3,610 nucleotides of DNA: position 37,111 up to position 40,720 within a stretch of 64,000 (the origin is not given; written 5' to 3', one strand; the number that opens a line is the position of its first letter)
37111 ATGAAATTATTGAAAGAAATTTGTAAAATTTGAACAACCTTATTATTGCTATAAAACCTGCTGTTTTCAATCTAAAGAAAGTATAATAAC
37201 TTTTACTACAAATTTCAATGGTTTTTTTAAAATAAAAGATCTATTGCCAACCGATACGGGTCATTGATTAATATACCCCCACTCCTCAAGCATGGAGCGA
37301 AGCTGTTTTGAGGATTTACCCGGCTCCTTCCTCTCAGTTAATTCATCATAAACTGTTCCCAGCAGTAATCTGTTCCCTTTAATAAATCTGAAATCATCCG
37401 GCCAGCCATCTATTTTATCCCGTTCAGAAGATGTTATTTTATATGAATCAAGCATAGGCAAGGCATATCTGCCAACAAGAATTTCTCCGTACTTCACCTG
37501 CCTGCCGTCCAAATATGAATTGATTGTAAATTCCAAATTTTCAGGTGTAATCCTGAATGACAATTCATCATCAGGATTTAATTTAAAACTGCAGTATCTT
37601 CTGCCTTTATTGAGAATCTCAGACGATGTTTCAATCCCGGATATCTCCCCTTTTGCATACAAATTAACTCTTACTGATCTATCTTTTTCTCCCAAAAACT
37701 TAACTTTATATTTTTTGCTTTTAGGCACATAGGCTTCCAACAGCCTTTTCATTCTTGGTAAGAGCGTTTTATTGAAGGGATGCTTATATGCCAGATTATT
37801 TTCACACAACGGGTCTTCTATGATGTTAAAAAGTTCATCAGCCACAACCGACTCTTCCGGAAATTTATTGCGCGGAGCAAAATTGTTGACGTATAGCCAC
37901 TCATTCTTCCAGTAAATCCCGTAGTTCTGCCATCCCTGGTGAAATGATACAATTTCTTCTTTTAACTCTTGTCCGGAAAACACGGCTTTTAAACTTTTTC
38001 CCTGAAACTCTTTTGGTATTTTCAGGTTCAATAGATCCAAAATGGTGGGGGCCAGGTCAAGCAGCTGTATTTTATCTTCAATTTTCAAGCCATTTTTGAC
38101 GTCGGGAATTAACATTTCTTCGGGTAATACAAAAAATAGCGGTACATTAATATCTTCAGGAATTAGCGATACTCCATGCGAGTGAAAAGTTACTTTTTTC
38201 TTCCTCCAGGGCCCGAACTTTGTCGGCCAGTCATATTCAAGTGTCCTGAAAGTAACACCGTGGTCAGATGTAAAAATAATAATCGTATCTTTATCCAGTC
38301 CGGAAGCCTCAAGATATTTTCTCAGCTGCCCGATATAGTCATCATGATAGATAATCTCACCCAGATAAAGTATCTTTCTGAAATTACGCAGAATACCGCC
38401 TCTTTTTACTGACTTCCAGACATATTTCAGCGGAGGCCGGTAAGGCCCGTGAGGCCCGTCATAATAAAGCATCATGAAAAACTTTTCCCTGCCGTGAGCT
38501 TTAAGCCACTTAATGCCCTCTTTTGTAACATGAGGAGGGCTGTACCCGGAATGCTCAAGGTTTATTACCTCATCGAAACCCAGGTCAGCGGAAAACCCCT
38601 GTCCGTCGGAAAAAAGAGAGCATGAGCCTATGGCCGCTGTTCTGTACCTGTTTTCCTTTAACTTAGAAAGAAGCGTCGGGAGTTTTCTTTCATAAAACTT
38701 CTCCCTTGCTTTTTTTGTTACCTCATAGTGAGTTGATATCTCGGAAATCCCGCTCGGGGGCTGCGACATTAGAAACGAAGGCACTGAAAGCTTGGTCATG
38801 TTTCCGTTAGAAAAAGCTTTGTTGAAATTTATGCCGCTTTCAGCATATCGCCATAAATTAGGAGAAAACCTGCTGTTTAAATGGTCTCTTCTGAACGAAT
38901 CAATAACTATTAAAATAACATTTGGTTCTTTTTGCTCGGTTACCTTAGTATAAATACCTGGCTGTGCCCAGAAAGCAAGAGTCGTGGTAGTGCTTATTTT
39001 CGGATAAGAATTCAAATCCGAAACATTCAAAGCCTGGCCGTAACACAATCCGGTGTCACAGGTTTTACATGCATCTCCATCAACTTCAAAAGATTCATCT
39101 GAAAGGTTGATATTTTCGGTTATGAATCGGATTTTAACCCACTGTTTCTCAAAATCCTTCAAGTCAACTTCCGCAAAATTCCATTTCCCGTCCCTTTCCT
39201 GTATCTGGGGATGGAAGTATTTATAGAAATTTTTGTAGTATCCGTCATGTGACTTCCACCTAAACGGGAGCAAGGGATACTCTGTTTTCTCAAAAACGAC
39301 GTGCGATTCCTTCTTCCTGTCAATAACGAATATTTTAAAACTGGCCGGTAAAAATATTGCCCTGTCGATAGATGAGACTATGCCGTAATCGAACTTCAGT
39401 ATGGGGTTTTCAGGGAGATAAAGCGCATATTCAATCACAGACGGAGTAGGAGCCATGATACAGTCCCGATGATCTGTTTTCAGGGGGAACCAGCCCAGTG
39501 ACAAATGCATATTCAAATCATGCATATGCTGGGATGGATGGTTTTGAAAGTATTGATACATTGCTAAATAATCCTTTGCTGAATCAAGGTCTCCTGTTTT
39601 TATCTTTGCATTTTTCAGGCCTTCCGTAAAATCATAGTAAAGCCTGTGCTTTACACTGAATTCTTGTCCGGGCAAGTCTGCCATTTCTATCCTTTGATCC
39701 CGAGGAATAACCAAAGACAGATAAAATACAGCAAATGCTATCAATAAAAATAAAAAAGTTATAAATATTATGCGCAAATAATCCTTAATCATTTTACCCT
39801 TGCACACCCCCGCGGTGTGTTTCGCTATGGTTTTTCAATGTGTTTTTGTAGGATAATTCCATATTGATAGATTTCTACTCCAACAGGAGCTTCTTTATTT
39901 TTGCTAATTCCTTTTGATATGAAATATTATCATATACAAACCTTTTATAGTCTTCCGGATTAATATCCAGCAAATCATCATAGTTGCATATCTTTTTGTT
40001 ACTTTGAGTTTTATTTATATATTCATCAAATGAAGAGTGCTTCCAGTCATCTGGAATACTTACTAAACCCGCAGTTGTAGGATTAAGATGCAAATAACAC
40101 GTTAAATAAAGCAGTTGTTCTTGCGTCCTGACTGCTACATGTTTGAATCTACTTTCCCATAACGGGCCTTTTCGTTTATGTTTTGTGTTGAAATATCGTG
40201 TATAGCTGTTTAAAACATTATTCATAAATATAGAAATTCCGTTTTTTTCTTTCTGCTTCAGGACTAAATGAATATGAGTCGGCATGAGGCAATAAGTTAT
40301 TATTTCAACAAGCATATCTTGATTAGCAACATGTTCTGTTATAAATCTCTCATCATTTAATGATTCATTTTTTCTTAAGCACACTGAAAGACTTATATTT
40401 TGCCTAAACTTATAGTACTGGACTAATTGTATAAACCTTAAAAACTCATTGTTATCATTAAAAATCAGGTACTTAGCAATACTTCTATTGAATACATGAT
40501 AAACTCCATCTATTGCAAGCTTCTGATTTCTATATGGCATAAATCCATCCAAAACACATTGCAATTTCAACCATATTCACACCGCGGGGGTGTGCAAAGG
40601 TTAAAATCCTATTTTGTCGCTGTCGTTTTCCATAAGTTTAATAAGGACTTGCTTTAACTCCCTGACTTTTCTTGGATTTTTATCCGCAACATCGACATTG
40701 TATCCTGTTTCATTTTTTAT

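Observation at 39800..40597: RAYT (REP-associated tyrosine transposase) flanked by inverted REP hairpins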

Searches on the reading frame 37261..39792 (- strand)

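Call 32: search_protein_families(library=pfam, proteins=[window:37261-39792:-], max_evalue=0.00001)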
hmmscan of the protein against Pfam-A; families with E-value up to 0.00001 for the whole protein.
window:37261-39792:- (843 aa): 3 families
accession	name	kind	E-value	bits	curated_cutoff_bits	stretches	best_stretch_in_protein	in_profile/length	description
PF00884.28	Sulfatase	-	1.4e-33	117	25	1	290-589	1-300/301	Sulfatase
PF16347.10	SGSH_C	-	2.9e-07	31.2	29.3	1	546-614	14-77/154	N-sulphoglucosamine sulphohydrolase, C-terminal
PF01663.27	Phosphodiest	-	5.7e-06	26.6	23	0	479-514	187-222/342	Type I phosphodiesterase / nucleotide pyrophosphatase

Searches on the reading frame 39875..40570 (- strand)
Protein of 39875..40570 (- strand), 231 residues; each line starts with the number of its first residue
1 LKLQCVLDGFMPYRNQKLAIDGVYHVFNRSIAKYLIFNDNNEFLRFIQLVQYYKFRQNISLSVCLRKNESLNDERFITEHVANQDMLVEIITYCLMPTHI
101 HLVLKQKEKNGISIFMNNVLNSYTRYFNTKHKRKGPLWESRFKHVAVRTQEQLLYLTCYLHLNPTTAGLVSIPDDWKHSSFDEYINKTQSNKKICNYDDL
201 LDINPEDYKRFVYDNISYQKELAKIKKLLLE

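Call 4: search_protein_families(library=pfam, proteins=[window:39875-40570:-], max_evalue=1)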
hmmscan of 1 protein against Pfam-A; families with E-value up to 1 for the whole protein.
window:39875-40570:- (231 aa): 1 family
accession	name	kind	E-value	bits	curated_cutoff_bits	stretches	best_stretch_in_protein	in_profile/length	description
PF01797.21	Y1_Tnp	-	1.8e-08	35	23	1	83-159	36-117/121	Transposase IS200 like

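Call 5: search_protein_families(library=ncbifam, proteins=[window:39875-40570:-], max_evalue=1)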
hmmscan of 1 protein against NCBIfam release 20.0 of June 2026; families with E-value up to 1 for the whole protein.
window:39875-40570:- (231 aa): 2 families
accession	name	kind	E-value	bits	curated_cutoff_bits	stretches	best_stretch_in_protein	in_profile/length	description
NF047646.1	REP_Tyr_transpos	equivalog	1.3e-16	60.8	80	1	82-179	41-146/146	REP-associated tyrosine transposase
NF033573.1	transpos_IS200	equivalog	0.0023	18.1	55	1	80-140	40-100/126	IS200/IS605 family transposase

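Call 12: find_homologous_proteins(query=window:39878-40540:-)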
Query window:39878-40540:- (221 aa): 1537 proteins with E <= 0.001 among 1608 candidates; the best 120 are listed.
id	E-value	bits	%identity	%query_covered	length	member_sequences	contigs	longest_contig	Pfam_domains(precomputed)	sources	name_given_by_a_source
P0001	7.0e-145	498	100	100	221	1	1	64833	PF01797.22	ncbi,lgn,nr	ncbi:MAG: transposase [Endomicrobiales bacterium]|nr:transposase [Endomicrobiales bacterium]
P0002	2.3e-73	264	56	99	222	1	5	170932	PF01797.22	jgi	-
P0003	8.0e-73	263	55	99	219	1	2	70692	PF01797.22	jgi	jgi:putative transposase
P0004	1.0e-72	262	54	99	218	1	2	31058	PF01797.22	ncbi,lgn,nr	ncbi:MAG: transposase [Candidatus Omnitrophota bacterium]|nr:transposase [Candidatus Omnitrophota ba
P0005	1.0e-72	262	55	99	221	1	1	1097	PF01797.22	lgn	-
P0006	2.6e-72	261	55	99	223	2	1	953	PF01797.22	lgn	-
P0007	1.0e-71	259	55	99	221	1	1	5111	PF01797.22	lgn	-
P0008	1.0e-71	259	57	95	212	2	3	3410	PF01797.22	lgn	-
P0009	1.2e-71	259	51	99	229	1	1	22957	PF01797.22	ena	-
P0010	1.2e-71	259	56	99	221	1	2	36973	PF01797.22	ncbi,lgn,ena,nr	ncbi:transposase [bacterium]|nr:transposase [bacterium]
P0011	1.4e-71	259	55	97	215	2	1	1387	PF01797.22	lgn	-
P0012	1.6e-71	258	54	99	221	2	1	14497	PF01797.22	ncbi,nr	ncbi:MAG: transposase [Candidatus Omnitrophica bacterium]|nr:transposase [Candidatus Omnitrophota ba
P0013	2.1e-71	258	54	99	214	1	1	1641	PF01797.22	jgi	-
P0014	2.2e-71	258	55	98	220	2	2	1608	PF01797.22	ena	-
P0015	2.7e-71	258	57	97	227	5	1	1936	PF01797.22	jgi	-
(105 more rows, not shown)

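Call 13: find_encoding_contigs(protein=window:39875-40540:-, flank=10000)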
Protein window:39875-40540:- (221 aa): 1 contig read that carries it; 1 place shown.
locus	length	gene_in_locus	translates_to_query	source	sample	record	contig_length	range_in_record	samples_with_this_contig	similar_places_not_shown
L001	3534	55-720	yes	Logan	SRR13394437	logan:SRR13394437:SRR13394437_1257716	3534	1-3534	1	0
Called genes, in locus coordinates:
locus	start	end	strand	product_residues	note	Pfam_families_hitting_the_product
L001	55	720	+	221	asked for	PF01797:Y1_Tnp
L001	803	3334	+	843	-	PF00884:Sulfatase, PF01663:Phosphodiest (faint), PF16347:SGSH_C (weak)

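Call 19: find_related_loci(query=A1, collection=metagenome_contigs, flank=10000)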
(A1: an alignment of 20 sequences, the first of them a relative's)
Query A1 (221 aa) in metagenome_contigs; peptide patterns used: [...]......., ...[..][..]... (x = any residue, [..] = any of these).
600 stretches matched a pattern (row limit reached: there are more); 489 encode a relative of the query (tblastn E <= 1e-3); the best 80 are kept; 80 distinct loci.
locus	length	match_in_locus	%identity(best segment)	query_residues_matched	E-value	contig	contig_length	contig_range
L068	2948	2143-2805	54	1-221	1e-76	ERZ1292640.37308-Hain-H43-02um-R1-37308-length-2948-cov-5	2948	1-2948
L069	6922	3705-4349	54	8-221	3e-75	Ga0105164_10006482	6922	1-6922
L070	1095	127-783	52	4-221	2e-80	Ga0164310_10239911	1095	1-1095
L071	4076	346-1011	52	4-221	5e-74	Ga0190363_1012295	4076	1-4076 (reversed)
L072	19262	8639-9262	54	7-217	3e-73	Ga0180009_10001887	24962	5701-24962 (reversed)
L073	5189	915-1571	53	4-221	2e-73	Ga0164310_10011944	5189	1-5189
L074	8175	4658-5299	54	3-221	5e-73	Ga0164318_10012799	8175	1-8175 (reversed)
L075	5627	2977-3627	54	4-221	9e-73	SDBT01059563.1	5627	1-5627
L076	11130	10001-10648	53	4-221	8e-73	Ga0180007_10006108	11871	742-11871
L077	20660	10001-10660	53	4-221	2e-72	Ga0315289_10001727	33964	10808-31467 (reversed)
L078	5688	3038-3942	52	4-221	2e-72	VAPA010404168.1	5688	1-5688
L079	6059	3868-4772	52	4-221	2e-72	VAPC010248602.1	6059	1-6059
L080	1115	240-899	53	4-221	4e-77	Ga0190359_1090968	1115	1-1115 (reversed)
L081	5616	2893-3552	54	4-221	5e-72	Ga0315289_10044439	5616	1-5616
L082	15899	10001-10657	49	4-221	5e-72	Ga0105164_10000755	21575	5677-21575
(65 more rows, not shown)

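Call 24: search_solved_structures(query=A1, max_evalue=1, show_alignments=2)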
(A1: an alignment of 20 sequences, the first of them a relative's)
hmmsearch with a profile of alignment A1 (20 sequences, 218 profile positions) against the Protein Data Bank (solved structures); distinct sequences matched with E-value up to 1: 7.
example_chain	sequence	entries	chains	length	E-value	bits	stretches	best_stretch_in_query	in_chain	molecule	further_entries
4er8_A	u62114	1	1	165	1.4e-05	28.1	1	47-170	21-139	TnpArep for protein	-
2xm3_A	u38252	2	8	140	0.0018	21.2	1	73-129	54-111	TRANSPOSASE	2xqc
2xma_A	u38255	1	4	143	0.0018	21.1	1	72-129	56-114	TRANSPOSASE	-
2xo6_A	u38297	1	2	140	0.0023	20.8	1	73-128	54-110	TRANSPOSASE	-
2fyx_A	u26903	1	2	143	0.19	14.6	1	68-129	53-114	transposase, putative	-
9min_D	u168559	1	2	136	0.32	13.8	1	119-213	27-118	designed minibinder KH46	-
2f4f_A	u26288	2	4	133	0.47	13.2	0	67-93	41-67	Transposase, putative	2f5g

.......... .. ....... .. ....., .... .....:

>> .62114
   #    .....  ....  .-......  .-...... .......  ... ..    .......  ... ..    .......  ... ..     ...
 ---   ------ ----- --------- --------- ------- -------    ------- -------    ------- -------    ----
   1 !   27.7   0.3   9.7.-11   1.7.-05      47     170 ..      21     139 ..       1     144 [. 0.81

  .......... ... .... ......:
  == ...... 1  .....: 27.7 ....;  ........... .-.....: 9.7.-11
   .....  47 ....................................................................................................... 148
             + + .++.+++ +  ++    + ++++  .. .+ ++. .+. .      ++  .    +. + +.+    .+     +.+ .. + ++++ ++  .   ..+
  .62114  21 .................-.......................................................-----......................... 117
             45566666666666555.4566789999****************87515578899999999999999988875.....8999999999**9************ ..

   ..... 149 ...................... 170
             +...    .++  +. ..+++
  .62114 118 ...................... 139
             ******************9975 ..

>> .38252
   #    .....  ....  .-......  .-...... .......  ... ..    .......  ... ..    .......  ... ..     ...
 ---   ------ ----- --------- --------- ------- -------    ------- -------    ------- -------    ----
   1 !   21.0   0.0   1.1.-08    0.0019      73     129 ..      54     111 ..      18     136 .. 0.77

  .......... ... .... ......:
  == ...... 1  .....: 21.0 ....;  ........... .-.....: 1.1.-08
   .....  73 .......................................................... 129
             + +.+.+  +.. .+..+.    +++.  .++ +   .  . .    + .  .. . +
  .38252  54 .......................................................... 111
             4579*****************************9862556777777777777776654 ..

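Call 45: predict_structure(alignment_id=A1)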
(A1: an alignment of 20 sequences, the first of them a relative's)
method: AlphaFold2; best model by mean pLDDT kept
length: 221 residues; sequences in the alignment: 20
mean_pLDDT: 76.2   pTM: 0.77
mean pLDDT of the five models: 76.2, 74.4, 71.0, 67.9, 64.3
residues with pLDDT >= 90: 31; 70-90: 126; 50-70: 55; < 50: 9
segments of 3 or more residues with pLDDT < 50: 1-5, 159-161
pLDDT, mean of each block of 10 residues (from residue 1): 58 89 80 86 84 66 62 83 86 91 92 88 81 78 74 61 66 73 67 67 74 72 54
secondary structure, 60 per line:
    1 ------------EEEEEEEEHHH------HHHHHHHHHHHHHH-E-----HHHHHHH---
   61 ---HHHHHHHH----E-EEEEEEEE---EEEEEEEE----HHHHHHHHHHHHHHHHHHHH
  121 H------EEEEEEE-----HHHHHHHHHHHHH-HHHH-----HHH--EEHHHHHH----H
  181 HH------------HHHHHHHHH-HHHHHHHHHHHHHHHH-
elements in order: E13-20 H30-43 H51-57 H64-71 E78-85 E89-96 H101-121 E128-134 H140-152 H154-157 H170-175 H195-203 H205-220

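Call 47: fold_search(model_id=the predicted structure, library=pdb)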
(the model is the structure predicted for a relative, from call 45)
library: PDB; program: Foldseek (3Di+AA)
matches with E <= 10: 1005; with E <= 0.001: 15
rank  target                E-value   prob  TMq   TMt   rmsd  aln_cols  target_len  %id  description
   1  4er8_A                3.4e-05  1.00  0.50  0.65   7.1       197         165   15  Structure of the REP associates tyrosine transposase bound to a REP hairpin (released 2012-08-15)
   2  3wbz_F                1.2e-04  0.99  0.29  0.26  15.4       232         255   11  Crystal structure of C. albicans tRNA(His) guanylyltransferase (Thg1) with ATP (released 2013-12-18)
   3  2a6m_B                2.3e-04  1.00  0.38  0.55  13.7       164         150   14  Crystal Structure of the ISHp608 Transposase (released 2005-10-25)
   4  2a6o_A                3.7e-04  1.00  0.39  0.55  14.3       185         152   14  Crystal Structure of the ISHp608 Transposase in Complex with Stem-loop DNA (released 2005-10-25)
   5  3wbz_C                4.0e-04  0.99  0.30  0.26  14.1       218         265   10  Crystal structure of C. albicans tRNA(His) guanylyltransferase (Thg1) with ATP (released 2013-12-18)
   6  2vic_A                4.5e-04  1.00  0.38  0.54  13.4       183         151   16  CRYSTAL STRUCTURE OF THE ISHP608 TRANSPOSASE IN COMPLEX with Left end 26- mer DNA and manganese (released 2008-02-19)
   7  3wbz_A                4.5e-04  0.98  0.29  0.27  15.3       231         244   10  Crystal structure of C. albicans tRNA(His) guanylyltransferase (Thg1) with ATP (released 2013-12-18)
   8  2xm3_A                5.0e-04  1.00  0.36  0.60   5.8       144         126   17  Deinococcus radiodurans ISDra2 Transposase Left end DNA complex (released 2010-10-13)
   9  3wc0_E                5.0e-04  0.98  0.29  0.27  14.2       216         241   10  Crystal structure of C. albicans tRNA(His) guanylyltransferase (Thg1) with GTP (released 2013-12-18)
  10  2vjv_A                6.4e-04  1.00  0.39  0.64   5.4       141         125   15  Crystal structure of the IS608 transposase in complex with left end 26-mer DNA hairpin and a 6-mer DNA representing th (released 2008-02-19)
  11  2xo6_A                6.4e-04  1.00  0.33  0.50   7.3       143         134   17  DEINOCOCCUS RADIODURANS ISDRA2 TRANSPOSASE Y132F MUTANT COMPLEXED WITH LEFT END RECOGNITION AND CLEAVAGE SITE (released 2010-10-13)
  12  2xma_B                8.0e-04  1.00  0.33  0.50   7.1       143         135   16  DEINOCOCCUS RADIODURANS ISDRA2 TRANSPOSASE RIGHT END DNA COMPLEX (released 2010-10-13)
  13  3wbz_E                8.0e-04  0.97  0.29  0.25  14.2       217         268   10  Crystal structure of C. albicans tRNA(His) guanylyltransferase (Thg1) with ATP (released 2013-12-18)
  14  2xqc_D                8.5e-04  1.00  0.34  0.53   9.4       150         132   16  DEINOCOCCUS RADIODURANS ISDRA2 TRANSPOSASE COMPLEXED WITH LEFT END RECOGNITION AND CLEAVAGE SITE AND ZN (released 2010-10-13)
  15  2xo6_D                9.0e-04  1.00  0.32  0.52   7.2       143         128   16  DEINOCOCCUS RADIODURANS ISDRA2 TRANSPOSASE Y132F MUTANT COMPLEXED WITH LEFT END RECOGNITION AND CLEAVAGE SITE (released 2010-10-13)
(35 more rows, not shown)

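Call 55: search_protein_families(library=ncbifam, alignment_id=A1, max_evalue=0.01)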
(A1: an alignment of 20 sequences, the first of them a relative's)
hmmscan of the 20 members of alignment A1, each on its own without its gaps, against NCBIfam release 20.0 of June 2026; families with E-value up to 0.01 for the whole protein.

A. member 1, P0001 (221 aa): 2 families
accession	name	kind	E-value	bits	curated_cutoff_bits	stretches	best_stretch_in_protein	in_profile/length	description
NF047646.1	REP_Tyr_transpos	equivalog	1.2e-16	60.9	80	1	72-169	41-146/146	REP-associated tyrosine transposase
NF033573.1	transpos_IS200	equivalog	0.0021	18.3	55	1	70-130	40-100/126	IS200/IS605 family transposase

B. families by the number of members that match (of 20 scanned): 4 families
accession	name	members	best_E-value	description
NF047646.1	REP_Tyr_transpos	20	1.2e-20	REP-associated tyrosine transposase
NF033573.1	transpos_IS200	2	0.0021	IS200/IS605 family transposase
NF008556.0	PRK11492.1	1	0.0026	hydrogenase 4 membrane subunit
NF045521.1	rhoda_near_glyco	1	0.0042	rhodanese homology domain-containing protein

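Call 69: search_protein_representatives(protein=window:39878-40540:-)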
Query: 221 residues. Proteins with E-value up to 0.001 (for the whole library): 20741; up to 1e-10: 5655; up to 1e-30: 197. The best 150 are listed.
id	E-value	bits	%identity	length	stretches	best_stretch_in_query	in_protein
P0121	2.6e-65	236.4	54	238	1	10-220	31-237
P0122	1.6e-64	233.8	50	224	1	3-221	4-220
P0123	6.4e-62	225.3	50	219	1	10-220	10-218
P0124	7.2e-62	225.2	56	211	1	10-221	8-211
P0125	4.5e-59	216.0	47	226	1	4-219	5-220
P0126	2.5e-56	207.1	48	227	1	4-220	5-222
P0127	1.1e-55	205.0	47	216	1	1-221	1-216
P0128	2.5e-55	203.8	48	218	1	9-221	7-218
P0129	6.6e-55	202.4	57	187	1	68-221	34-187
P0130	3.2e-53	196.9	43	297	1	9-221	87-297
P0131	3.4e-53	196.8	45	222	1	1-219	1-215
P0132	6.6e-53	195.9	47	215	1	1-221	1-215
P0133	1.1e-52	195.1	46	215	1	12-220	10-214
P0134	3.6e-52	193.4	44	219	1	8-218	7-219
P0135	5.9e-52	192.7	41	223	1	5-221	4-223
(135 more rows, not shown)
